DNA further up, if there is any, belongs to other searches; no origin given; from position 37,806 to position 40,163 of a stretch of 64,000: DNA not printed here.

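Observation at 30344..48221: Approximately 18 kb, 8-gene translationally coupled operon of giant secreted proteins built around two pilin-like 700-aa paralogs: candidate undescribed archaeal surface filament/adhesion system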

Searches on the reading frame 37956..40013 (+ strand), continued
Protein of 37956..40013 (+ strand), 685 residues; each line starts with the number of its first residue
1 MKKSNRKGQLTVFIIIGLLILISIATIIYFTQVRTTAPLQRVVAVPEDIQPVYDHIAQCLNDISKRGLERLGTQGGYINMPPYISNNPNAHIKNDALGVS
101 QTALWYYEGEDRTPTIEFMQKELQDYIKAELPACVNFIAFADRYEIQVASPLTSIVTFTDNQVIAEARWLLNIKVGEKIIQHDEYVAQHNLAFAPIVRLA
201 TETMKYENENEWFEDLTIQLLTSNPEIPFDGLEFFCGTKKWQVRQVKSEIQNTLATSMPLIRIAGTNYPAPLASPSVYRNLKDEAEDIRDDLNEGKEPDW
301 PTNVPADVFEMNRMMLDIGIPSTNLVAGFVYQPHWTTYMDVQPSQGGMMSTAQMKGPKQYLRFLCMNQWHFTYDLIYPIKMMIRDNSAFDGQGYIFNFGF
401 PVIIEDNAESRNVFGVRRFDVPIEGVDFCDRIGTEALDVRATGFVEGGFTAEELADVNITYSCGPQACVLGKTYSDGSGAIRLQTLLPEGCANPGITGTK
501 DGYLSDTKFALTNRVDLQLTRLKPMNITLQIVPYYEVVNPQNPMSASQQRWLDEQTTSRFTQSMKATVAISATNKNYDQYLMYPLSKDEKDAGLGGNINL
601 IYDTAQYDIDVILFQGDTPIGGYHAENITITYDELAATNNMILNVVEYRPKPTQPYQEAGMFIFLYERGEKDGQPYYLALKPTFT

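Call 108: fold_search(model_id=the predicted structure, library=viral)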
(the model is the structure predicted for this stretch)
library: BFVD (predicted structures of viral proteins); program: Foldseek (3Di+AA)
matches with E <= 10: 837; with E <= 0.001: 13
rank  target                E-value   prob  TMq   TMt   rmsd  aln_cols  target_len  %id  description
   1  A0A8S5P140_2          2.8e-05  0.80  0.09  0.07  28.9       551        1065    8  Spore coat protein H kinase fold, TRANSFERASE [Myoviridae sp. ctrCp2]
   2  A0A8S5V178            4.3e-05  0.99  0.12  0.08  24.4       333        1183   11  Baseplate J like protein [Siphoviridae sp. ct3r22]
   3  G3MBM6                4.3e-05  0.96  0.10  0.17  21.3       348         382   10  Gp160 [Bacillus phage G]
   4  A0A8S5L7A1            5.3e-05  0.95  0.10  0.07  26.6       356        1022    8  Structural protein [CrAss-like virus sp. ctt4r3]
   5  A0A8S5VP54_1          7.4e-05  1.00  0.16  0.09  20.0       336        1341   11  (no name in the UniProt tables at hand)
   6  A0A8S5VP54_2          7.4e-05  0.99  0.13  0.07  22.4       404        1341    9  (no name in the UniProt tables at hand)
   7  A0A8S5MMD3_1          9.2e-05  0.98  0.11  0.08  24.0       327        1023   11  Baseplate J like protein [Siphoviridae sp. ctxc31]
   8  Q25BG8                3.4e-04  0.72  0.11  0.14  25.8       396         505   13  Structural protein 27 [His1 virus (isolate Australia/Victoria)]
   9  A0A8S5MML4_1          3.6e-04  0.51  0.11  0.10  28.3       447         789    8  Cell wall surface anchor family domain protein [Siphoviridae sp. ctxc31]
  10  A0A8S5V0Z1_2          5.2e-04  0.93  0.12  0.09  23.6       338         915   10  Putative membrane protein [Siphoviridae sp. ct3r22]
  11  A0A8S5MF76            5.2e-04  0.15  0.08  0.06  45.0       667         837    9  Tail protein [Siphoviridae sp. ctYh54]
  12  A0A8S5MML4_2          5.5e-04  0.87  0.11  0.10  25.4       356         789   11  Cell wall surface anchor family domain protein [Siphoviridae sp. ctxc31]
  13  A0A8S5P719            6.8e-04  0.84  0.11  0.08  19.1       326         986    9  Baseplate wedge protein (Fragment) [Herelleviridae sp. cttEB8]
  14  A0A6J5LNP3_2          2.0e-03  0.10  0.07  0.05  33.6       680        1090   10  Tip attachment protein J central straight fiber domain-containing protein [uncultured Caudovirales phage]
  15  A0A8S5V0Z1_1          3.1e-03  0.82  0.12  0.09  24.0       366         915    8  Putative membrane protein [Siphoviridae sp. ct3r22]
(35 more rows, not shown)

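Call 110: search_protein_families(library=pfam, proteins=[L008:5381-8407:-, L034:3807-13028:+, L006:4312-13059:+, L052:3950-8389:+, L083:5150-9097:+], max_evalue=0.001)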
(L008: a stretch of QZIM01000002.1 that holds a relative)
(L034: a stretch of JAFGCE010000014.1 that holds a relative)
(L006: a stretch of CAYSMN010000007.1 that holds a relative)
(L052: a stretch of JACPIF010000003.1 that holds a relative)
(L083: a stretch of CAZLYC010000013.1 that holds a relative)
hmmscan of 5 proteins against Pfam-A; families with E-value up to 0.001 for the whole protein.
L008:5381-8407:- (1008 aa): 3 families
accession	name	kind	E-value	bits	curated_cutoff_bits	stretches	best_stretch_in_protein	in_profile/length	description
PF13473.12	Cupredoxin_1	-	4.6e-07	30.3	27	1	929-1007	20-104/104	Cupredoxin-like domain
PF00127.26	Copper-bind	-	9.1e-07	29.7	21.2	1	933-1008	6-99/99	Copper binding proteins, plastocyanin/azurin family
PF09471.16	Peptidase_M64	-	0.00046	19.9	26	0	633-700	4-63/302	IgA Peptidase M64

L034:3807-13028:+ (3073 aa): 5 families
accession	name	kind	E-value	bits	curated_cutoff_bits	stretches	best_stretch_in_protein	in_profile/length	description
PF09136.16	Glucodextran_B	-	1.7e-09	37.9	27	0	470-503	42-76/83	Glucodextranase, domain B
PF16656.11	Pur_ac_phosph_N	-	1.2e-07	32.6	30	1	41-100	11-81/93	Purple acid Phosphatase, N-terminal domain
PF00041.27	fn3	-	1.5e-07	31.9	25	0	38-106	9-75/84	Fibronectin type III domain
PF17957.7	Big_7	-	2e-07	32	24.1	0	2469-2532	14-69/70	Bacterial Ig domain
PF19077.6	Big_13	-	1.8e-05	25.6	27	0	239-307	31-101/102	Bacterial Ig-like domain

L006:4312-13059:+ (2915 aa): 1 family
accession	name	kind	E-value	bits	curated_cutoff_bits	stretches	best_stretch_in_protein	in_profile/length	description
PF09136.16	Glucodextran_B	-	1.4e-06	28.5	27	0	357-390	46-79/83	Glucodextranase, domain B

L052:3950-8389:+ (1479 aa): 0 families

L083:5150-9097:+ (1315 aa): 0 families
